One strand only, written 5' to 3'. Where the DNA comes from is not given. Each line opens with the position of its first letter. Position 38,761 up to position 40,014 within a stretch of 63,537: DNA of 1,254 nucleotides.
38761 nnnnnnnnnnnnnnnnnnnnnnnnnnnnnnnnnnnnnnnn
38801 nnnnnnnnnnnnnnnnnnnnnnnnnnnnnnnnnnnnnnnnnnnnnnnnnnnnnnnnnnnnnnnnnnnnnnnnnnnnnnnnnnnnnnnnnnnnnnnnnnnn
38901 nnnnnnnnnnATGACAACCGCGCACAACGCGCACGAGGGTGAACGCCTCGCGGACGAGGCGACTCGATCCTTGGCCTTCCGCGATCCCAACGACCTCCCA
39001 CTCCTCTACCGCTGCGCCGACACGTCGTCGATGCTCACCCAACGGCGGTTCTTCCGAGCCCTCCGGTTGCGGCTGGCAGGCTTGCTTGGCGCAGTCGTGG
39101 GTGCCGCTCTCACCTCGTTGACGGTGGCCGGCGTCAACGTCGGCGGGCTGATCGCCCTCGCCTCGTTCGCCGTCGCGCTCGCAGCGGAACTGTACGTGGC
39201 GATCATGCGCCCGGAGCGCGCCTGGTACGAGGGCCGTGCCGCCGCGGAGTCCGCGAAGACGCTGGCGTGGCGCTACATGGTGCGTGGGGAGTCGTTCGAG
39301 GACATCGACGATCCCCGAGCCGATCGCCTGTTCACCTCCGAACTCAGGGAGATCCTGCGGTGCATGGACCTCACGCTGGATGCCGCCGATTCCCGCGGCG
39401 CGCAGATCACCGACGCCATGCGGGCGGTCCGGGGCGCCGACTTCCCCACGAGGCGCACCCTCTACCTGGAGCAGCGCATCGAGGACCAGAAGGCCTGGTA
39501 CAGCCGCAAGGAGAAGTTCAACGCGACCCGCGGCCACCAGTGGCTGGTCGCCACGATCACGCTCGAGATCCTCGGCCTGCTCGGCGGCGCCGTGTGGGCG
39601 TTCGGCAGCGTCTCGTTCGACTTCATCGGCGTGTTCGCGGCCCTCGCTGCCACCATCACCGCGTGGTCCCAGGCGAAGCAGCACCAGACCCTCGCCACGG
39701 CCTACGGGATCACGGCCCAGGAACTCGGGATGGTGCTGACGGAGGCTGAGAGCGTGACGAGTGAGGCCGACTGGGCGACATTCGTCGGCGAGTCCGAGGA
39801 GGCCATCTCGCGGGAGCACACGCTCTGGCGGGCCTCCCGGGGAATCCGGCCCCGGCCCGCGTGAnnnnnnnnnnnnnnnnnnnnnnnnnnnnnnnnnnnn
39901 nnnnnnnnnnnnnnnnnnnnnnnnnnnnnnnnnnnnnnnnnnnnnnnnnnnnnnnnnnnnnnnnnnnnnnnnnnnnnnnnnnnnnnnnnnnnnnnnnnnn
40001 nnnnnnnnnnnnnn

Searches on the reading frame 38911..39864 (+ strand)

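Call 14: search_protein_families(library=pfam, proteins=[window:38911-39864:+], max_evalue=0.01)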
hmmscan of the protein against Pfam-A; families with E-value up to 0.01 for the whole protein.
window:38911-39864:+ (317 aa): 3 families
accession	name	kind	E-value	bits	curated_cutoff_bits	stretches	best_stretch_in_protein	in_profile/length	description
PF18184.6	SLATT_3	-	9.7e-43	146.5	26.3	1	30-182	1-155/155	SMODS and SLOG-associating 2TM effector domain 3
PF18181.6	SLATT_1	-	8.3e-35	119.9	26.3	1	185-306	1-122/122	SMODS and SLOG-associating 2TM effector domain 1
PF14015.11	DUF4231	-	1.6e-15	57.8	24.7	1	44-134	10-100/103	Protein of unknown function (DUF4231)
